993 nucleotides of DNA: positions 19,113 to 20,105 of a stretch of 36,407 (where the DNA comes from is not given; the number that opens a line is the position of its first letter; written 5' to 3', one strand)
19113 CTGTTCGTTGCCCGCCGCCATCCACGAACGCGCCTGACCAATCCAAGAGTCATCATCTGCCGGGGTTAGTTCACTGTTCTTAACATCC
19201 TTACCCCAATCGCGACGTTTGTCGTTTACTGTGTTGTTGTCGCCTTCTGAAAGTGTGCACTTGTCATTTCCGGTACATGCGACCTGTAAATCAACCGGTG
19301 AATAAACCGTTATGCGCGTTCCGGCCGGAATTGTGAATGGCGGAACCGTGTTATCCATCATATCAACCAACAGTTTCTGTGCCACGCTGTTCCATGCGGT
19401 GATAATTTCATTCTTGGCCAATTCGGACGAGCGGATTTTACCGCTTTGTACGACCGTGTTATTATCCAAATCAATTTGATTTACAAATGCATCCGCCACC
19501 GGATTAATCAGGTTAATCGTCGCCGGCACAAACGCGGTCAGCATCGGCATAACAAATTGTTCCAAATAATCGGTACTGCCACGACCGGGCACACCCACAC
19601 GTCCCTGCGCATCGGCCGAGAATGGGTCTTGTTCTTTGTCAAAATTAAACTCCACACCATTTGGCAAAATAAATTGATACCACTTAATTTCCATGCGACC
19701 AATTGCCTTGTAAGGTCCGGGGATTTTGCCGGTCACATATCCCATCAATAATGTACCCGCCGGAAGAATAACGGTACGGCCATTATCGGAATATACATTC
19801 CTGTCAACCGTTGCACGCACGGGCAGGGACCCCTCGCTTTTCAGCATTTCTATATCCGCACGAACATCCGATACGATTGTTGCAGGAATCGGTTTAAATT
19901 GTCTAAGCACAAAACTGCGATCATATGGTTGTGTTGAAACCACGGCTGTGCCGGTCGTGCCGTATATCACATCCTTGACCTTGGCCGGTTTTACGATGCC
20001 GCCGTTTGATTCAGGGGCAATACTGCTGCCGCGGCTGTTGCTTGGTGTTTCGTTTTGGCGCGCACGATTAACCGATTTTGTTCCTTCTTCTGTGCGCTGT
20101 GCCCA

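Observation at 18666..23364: Stand-alone virB8-virB9-virB10 operon with no ATPase, VirB6 or pilin gene nearby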

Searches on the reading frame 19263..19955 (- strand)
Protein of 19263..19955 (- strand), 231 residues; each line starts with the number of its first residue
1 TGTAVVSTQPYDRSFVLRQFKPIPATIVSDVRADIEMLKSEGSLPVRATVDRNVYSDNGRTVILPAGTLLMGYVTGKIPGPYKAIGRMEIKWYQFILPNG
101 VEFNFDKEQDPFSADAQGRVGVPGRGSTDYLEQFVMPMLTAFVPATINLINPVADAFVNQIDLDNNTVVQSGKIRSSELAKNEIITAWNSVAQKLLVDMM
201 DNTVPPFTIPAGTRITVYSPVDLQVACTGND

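Call 38: search_protein_representatives(protein=window:19263-19955:-)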
Query: 231 residues. Proteins with E-value up to 0.001 (for the whole library): 702; up to 1e-10: 148; up to 1e-30: 36. The best 150 are listed.
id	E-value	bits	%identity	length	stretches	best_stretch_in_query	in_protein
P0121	1.3e-120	417.2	81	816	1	4-228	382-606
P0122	3.8e-119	412.4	80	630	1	4-228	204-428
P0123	6.4e-115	398.6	80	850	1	4-229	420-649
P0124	2.9e-112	389.9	78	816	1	2-227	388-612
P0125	5.8e-110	382.3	77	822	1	4-228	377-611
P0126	2.6e-109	380.2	74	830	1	2-228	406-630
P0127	4.1e-107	373.0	75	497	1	3-227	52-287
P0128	3.8e-103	360.1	71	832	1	2-228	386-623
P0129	3.4e-101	353.7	72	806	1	2-225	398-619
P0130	1.1e-100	352.1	71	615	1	4-227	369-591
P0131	1.2e-98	345.3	68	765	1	3-228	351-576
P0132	3.1e-92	324.4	66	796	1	4-226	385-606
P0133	9.7e-92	322.8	66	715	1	3-226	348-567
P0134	6.7e-89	313.5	66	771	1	4-225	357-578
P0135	7.0e-83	293.8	64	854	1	4-225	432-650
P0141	8.5e-61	221.6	47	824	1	5-227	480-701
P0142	1.8e-60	220.6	50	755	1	5-225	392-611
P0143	1.2e-56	208.1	44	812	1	4-226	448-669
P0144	5.1e-56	206.0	44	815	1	6-226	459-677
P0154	3.6e-31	124.7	40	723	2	6-166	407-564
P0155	4.1e-31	124.5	38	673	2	4-164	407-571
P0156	5.0e-31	124.3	41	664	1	42-227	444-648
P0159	6.3e-28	114.1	36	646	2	7-160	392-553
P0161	1.2e-27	113.2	35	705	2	5-159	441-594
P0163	3.7e-26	108.3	39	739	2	5-191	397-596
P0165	6.1e-24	101.1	35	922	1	5-225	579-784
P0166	6.8e-23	97.6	37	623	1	7-226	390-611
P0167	1.0e-22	97.0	37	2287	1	5-226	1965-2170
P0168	8.5e-22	94.1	34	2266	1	5-227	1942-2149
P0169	5.7e-21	91.4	35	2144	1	6-225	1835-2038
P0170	7.5e-21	91.0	33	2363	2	4-225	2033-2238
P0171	9.3e-21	90.7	37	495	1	6-227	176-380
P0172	2.7e-20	89.2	33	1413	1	7-225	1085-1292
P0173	2.7e-20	89.2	33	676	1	6-225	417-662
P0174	5.4e-20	88.2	30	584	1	2-226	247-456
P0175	6.9e-20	87.8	33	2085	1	2-226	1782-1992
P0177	1.5e-19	86.7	38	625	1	9-223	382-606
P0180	8.1e-19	84.3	29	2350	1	2-225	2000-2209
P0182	1.7e-18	83.2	33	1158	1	5-225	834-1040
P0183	2.8e-18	82.6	32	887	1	6-224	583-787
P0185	3.1e-18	82.4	33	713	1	4-226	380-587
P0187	6.5e-18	81.4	30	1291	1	3-225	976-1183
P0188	1.1e-17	80.6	40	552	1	6-229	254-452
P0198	1.9e-16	76.6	34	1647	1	7-228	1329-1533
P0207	2.4e-15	73.0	29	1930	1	9-225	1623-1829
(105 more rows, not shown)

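Call 39: list_cluster_members(proteins=[P0141, P0142, P0143, P0154, P0155, P0161, P0165, P0167, P0172, P0174])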
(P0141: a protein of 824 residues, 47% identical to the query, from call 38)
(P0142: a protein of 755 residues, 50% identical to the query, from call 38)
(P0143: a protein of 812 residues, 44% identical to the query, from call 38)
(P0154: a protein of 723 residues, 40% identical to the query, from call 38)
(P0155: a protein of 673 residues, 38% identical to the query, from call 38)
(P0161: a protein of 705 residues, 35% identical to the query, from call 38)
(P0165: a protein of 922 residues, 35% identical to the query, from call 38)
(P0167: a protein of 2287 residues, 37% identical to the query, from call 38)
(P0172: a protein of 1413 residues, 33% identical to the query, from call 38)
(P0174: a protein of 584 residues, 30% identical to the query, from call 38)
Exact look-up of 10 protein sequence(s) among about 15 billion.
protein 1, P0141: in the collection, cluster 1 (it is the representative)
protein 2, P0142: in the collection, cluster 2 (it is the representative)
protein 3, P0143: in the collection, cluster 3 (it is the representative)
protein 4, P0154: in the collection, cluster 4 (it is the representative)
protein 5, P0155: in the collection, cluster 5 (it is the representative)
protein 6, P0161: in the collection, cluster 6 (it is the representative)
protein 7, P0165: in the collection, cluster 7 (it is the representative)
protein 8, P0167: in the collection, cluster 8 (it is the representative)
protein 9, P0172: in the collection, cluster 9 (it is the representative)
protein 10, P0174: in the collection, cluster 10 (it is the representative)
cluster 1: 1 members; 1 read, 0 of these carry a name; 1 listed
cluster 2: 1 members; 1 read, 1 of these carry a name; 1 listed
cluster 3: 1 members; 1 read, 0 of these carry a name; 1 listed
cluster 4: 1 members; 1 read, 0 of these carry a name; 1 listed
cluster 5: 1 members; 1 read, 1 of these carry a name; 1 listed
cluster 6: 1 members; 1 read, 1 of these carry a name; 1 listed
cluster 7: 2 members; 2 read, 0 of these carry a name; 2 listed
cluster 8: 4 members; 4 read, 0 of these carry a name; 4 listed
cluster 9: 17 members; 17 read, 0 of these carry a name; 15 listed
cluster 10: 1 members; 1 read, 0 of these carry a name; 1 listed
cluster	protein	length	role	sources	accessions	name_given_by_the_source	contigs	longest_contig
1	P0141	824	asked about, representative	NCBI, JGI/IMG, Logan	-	-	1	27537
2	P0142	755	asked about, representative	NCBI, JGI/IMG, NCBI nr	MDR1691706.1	MAG: TrbI/VirB10 family protein [Rickettsiales bacterium] | type IV secretory pathway VirB10-like protein | TrbI/VirB10 family protein [Rickettsiales bacterium]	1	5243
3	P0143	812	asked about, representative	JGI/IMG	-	-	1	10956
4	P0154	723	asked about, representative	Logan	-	-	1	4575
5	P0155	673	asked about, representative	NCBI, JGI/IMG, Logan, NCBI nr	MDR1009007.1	MAG: TrbI/VirB10 family protein [Rickettsiales bacterium] | type IV secretory pathway VirB10-like protein | TrbI/VirB10 family protein [Rickettsiales bacterium]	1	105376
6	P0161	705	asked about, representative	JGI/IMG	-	type IV secretory pathway VirB10-like protein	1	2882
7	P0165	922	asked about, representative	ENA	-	-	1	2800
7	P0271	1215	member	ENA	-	-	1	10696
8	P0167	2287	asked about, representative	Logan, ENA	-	-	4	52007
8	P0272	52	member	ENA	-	-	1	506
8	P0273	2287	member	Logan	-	-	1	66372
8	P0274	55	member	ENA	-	-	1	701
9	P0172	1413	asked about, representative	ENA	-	-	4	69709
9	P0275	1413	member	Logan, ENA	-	-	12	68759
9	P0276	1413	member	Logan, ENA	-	-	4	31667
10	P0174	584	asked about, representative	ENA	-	-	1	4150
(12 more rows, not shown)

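Call 40: find_encoding_contigs(protein=P0155, flank=10000, max_places=2)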
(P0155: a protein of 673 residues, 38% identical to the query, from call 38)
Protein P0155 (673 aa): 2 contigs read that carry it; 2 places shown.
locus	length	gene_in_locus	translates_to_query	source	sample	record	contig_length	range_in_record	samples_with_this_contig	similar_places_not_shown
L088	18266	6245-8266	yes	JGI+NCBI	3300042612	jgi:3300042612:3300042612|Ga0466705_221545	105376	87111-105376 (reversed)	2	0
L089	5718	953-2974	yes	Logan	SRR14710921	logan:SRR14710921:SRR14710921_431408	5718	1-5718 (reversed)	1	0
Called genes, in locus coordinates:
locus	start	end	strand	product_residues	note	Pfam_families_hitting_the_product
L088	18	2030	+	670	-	PF00133:tRNA-synt_1, PF08264:Anticodon_1, PF19302:DUF5915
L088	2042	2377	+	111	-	-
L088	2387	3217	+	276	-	PF01170:UPF0020 (faint), PF01555:N6_N4_Mtase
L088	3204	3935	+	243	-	PF14511:RE_EcoO109I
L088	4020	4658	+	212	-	PF04335:VirB8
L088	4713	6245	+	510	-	PF03524:CagX, PF05036:SPOR (weak)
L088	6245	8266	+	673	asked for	PF03743:TrbI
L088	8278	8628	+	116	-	-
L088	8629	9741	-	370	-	PF21102:DprA_N, PF02481:DNA_processg_A, PF17782:WHD_DprA (weak)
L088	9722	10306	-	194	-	PF02660:G3P_acyltransf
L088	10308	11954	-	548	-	PF03485:Arg_tRNA_synt_N, PF00750:tRNA-synt_1d, PF05746:DALR_1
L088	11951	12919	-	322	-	PF00579:tRNA-synt_1b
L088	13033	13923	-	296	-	PF00691:OmpA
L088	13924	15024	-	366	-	-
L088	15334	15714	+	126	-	-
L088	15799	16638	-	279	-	PF00231:ATP-synt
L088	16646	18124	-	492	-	PF00006:ATP-synt_ab, PF00306:ATP-synt_ab_C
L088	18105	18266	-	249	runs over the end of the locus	PF00430:ATP-synt_B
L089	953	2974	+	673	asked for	PF03743:TrbI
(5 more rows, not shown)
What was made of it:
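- In L088 the module abuts dprA (call 40).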

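Call 42: find_encoding_contigs(protein=P0141, flank=10000, max_places=1)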
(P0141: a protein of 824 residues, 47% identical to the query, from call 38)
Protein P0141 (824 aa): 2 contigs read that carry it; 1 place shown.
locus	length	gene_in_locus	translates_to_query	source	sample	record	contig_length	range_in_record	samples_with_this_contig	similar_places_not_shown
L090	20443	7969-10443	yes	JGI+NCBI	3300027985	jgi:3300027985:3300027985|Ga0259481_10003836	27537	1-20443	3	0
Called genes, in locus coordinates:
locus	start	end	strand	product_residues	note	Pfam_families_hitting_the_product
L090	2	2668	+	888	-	?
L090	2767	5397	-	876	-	PF01624:MutS_I, PF05188:MutS_II, PF05192:MutS_III, PF05190:MutS_IV, PF00488:MutS_V, PF27441:MutS_C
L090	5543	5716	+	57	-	-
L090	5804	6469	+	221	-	PF04335:VirB8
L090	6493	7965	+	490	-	PF03524:CagX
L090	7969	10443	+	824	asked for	PF03743:TrbI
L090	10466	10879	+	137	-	-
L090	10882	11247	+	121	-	-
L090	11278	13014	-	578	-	PF07973:tRNA_SAD, PF00587:tRNA-synt_2b, PF03129:HGTP_anticodon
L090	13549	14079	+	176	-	-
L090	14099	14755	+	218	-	-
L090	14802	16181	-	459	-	PF22694:CtpB_N-like, PF00595:PDZ, PF13180:PDZ_2, PF17820:PDZ_6, PF03572:Peptidase_S41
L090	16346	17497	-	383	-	PF01551:Peptidase_M23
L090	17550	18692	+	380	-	PF01743:PolyA_pol, PF12627:PolyA_pol_RNAbd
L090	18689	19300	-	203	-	-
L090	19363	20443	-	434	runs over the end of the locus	PF13742:tRNA_anti_2, PF01336:tRNA_anti-codon (weak), PF02601:Exonuc_VII_L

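Call 43: find_encoding_contigs(protein=P0167, flank=10000, max_places=1)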
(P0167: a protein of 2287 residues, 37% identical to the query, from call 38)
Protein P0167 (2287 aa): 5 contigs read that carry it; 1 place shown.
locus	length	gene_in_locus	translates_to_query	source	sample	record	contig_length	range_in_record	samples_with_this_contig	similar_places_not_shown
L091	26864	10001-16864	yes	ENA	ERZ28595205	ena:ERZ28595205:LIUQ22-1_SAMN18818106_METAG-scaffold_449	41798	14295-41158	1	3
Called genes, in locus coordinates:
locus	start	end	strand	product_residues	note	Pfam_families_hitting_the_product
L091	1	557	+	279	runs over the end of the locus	PF00763:THF_DHG_CYH, PF02882:THF_DHG_CYH_C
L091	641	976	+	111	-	-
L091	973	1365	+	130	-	-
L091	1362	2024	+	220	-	-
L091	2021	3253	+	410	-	-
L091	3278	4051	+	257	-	-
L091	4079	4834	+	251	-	-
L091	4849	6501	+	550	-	-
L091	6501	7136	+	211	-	PF04335:VirB8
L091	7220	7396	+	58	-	-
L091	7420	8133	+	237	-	PF04335:VirB8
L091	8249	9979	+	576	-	PF03524:CagX, PF05036:SPOR (faint)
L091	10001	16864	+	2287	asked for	PF12396:DUF3659 (faint), PF21784:Bflower (faint), PF21785:Bflower_2, PF05593:RHS_repeat (faint), PF21785:Bflower_2, PF03743:TrbI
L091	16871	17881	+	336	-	PF00437:T2SSE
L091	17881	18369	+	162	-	PF01451:LMWPc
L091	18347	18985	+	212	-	-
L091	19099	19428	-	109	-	PF00293:NUDIX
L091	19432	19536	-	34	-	-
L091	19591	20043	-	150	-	PF13521:AAA_28 (weak), PF13207:AAA_17 (faint)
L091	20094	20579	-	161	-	PF00583:Acetyltransf_1, PF13673:Acetyltransf_10, PF13508:Acetyltransf_7, PF14542:Acetyltransf_CG (weak), PF08445:FR47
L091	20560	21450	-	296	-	PF04266:ASCH (weak)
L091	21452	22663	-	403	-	PF07690:MFS_1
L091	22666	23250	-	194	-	PF01725:Ham1p_like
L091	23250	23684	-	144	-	PF00293:NUDIX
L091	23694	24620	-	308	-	PF00293:NUDIX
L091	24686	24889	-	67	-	-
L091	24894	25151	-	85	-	-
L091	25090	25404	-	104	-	-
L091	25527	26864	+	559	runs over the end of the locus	PF13175:AAA_15, PF13304:AAA_21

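Call 44: find_encoding_contigs(protein=P0172, flank=10000, max_places=1)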
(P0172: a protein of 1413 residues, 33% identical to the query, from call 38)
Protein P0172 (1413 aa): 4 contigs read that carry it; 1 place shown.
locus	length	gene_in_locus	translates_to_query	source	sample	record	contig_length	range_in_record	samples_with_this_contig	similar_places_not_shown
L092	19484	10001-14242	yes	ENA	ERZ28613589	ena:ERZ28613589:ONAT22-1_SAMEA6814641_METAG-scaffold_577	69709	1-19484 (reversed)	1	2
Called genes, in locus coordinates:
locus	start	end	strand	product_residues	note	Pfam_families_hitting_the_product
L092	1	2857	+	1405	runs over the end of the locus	-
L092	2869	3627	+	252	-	PF04335:VirB8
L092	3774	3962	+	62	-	-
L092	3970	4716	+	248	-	PF04335:VirB8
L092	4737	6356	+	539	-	PF03524:CagX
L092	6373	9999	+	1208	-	-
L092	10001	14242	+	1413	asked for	PF12396:DUF3659 (faint), PF21784:Bflower (faint), PF21785:Bflower_2 (weak), PF03743:TrbI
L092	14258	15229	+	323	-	PF00437:T2SSE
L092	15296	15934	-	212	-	PF03193:RsgA_GTPase (weak), PF00009:GTP_EFTU (faint), PF01926:MMR_HSR1, PF02421:FeoB_N (weak)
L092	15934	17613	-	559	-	PF14849:YidC_periplas, PF02096:60KD_IMP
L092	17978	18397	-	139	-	PF00825:Ribonuclease_P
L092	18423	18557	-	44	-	PF00468:Ribosomal_L34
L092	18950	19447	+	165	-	-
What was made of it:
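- On P-type (VirB/VirD4-like) type IV secretion system: Present next to virB10 in relatives L091 and L092 (calls 43, 44).
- virB11, adjacent in L091 and L092, is gone here (calls 43, 44). The nearest fuller relatives carry virB11 (calls 43, 44).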

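Call 55: list_cluster_members(proteins=[P0144, P0156, P0159, P0163, P0166, P0171, P0173, P0177, P0185, P0188])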
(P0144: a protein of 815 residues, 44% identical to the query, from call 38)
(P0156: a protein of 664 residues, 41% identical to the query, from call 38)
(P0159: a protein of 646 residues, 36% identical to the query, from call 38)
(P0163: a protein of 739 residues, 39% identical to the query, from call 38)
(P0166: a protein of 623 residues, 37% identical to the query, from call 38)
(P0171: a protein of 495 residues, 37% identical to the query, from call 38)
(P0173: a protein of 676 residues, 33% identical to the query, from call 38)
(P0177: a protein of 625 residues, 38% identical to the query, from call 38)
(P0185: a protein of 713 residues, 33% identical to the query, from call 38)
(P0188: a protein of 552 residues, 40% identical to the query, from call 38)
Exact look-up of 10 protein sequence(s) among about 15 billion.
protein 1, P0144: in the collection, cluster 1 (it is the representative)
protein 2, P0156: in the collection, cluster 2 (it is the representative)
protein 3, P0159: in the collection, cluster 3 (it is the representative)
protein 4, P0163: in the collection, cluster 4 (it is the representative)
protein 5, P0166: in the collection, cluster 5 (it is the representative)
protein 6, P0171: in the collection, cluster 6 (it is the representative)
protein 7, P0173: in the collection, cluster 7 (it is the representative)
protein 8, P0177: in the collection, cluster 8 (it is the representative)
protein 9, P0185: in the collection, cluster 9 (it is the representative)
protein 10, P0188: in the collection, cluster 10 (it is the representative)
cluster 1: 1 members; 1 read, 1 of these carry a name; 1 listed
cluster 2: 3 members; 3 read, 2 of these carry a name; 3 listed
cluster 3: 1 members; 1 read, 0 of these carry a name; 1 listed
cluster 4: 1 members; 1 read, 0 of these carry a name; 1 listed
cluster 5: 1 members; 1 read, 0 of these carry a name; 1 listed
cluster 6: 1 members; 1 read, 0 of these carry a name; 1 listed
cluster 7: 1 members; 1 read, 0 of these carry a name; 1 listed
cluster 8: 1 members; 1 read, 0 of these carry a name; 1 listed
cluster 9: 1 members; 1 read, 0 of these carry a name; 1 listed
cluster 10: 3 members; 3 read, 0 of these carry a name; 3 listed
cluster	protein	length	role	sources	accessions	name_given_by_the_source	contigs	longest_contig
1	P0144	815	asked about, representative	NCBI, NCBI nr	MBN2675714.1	MAG: hypothetical protein JXR30_00480 [Alphaproteobacteria bacterium] | hypothetical protein [Alphaproteobacteria bacterium]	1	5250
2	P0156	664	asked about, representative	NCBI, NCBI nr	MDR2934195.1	MAG: hypothetical protein LBU68_02850 [Rickettsiales bacterium] | hypothetical protein [Rickettsiales bacterium]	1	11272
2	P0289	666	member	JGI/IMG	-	hypothetical protein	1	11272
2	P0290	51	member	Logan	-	-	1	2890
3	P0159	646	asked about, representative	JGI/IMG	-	-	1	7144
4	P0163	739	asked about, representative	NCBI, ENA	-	-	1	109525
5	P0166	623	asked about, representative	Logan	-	-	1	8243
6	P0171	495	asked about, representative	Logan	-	-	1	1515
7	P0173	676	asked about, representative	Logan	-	-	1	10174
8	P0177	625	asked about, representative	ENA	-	-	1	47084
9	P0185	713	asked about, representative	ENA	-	-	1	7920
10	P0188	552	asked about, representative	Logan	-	-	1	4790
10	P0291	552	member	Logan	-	-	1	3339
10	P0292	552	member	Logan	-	-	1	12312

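Call 56: find_encoding_contigs(protein=P0163, flank=10000, max_places=1)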
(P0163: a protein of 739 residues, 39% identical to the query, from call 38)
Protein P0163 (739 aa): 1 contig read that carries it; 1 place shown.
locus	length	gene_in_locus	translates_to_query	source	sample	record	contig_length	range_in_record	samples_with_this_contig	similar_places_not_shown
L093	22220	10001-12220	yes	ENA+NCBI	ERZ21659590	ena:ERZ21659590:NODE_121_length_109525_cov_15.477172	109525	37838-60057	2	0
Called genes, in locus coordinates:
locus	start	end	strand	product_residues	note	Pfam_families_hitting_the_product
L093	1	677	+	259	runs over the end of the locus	PF02230:Abhydrolase_2 (faint), PF12146:Hydrolase_4, PF00561:Abhydrolase_1, PF12697:Abhydrolase_6, PF10230:LIDHydrolase (weak)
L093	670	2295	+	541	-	PF08245:Mur_ligase_M, PF02875:Mur_ligase_C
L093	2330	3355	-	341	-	PF01408:GFO_IDH_MocA, PF03447:NAD_binding_3, PF02894:GFO_IDH_MocA_C, PF22725:GFO_IDH_MocA_C3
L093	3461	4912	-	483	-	PF00224:PK, PF02887:PK_C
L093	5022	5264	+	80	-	PF10073:GapR_DNA-bd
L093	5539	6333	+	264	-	-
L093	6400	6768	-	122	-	PF02033:RBFA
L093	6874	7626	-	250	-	PF02643:DUF192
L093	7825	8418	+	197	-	PF04335:VirB8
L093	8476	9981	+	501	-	PF03524:CagX, PF05036:SPOR (faint)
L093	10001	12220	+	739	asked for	PF03743:TrbI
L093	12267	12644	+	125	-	PF27226:AF_1845 (faint)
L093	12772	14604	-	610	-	PF00009:GTP_EFTU, PF01926:MMR_HSR1 (weak), PF22042:EF-G_D2 (weak), PF03144:GTP_EFTU_D2, PF00679:EFG_C, PF21018:BipA_C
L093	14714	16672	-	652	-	PF02518:HATPase_c, PF00204:DNA_gyraseB, PF01751:Toprim, PF00986:DNA_gyraseB_C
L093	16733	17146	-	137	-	PF02367:TsaE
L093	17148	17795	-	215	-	PF03548:LolA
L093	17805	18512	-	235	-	PF01545:Cation_efflux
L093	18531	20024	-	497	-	PF01476:LysM, PF01551:Peptidase_M23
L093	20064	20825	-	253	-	PF00902:TatC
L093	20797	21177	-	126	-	-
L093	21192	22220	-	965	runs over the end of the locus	PF00521:DNA_topoisoIV, PF03989:DNA_gyraseA_C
